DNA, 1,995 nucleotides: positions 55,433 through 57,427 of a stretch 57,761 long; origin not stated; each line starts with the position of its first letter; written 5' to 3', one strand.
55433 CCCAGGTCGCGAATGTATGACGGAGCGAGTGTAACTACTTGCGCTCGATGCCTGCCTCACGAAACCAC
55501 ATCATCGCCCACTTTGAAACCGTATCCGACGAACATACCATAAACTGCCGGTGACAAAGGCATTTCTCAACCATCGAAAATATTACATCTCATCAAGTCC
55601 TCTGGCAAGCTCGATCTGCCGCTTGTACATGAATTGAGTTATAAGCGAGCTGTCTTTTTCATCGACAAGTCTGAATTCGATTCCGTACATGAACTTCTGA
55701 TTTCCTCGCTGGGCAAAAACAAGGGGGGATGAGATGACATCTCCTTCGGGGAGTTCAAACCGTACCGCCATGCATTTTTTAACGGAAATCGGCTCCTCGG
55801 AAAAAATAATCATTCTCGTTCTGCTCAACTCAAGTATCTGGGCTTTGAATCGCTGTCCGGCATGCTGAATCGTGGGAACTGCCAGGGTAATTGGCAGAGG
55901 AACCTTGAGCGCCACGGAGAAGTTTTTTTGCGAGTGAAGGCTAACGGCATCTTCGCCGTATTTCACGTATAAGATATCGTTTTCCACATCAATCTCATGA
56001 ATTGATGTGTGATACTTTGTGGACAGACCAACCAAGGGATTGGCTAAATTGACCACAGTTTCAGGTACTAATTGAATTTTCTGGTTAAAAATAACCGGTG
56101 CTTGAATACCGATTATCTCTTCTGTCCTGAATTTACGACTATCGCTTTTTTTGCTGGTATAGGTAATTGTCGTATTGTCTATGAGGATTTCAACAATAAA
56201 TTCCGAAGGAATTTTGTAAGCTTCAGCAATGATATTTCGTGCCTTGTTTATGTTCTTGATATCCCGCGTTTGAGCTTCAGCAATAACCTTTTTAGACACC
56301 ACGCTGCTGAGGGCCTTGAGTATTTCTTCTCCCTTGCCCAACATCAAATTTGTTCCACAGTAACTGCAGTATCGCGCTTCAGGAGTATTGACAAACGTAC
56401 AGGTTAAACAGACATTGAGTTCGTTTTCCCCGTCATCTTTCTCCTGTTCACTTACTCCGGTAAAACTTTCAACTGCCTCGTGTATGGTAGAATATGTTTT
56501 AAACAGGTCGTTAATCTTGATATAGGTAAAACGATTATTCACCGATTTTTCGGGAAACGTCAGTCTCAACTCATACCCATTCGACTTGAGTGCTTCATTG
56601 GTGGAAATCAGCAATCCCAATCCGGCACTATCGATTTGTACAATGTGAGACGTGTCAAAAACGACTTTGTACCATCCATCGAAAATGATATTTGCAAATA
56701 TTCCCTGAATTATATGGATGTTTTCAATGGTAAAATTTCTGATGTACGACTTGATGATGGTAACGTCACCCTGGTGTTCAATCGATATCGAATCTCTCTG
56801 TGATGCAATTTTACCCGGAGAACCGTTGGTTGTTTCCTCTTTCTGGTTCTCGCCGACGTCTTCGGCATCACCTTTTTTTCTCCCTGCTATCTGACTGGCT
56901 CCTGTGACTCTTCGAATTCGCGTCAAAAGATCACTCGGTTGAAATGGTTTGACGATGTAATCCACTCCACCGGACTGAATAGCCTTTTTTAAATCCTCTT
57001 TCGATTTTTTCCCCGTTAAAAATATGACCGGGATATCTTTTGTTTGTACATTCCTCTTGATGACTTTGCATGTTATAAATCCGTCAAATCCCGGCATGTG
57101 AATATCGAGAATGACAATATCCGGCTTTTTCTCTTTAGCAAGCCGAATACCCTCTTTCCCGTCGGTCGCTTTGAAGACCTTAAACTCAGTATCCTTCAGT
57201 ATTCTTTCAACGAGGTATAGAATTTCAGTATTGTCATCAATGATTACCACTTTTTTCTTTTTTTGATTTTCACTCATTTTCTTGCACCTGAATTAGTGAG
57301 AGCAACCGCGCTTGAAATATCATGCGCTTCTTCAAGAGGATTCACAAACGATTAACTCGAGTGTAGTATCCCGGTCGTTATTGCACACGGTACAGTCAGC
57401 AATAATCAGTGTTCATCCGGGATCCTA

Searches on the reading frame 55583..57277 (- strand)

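Call 92: search_protein_families(library=pfam, proteins=[window:55583-57277:-], max_evalue=0.00001)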
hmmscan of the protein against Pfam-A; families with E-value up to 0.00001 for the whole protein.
window:55583-57277:- (564 aa): 2 families
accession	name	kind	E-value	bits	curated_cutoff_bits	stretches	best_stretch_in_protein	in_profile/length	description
PF00072.30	Response_reg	-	3.8e-29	101.5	30.2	1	10-122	1-111/111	Response regulator receiver domain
PF01740.26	STAS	-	1.4e-09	38.1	22.6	1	185-268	22-106/106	STAS domain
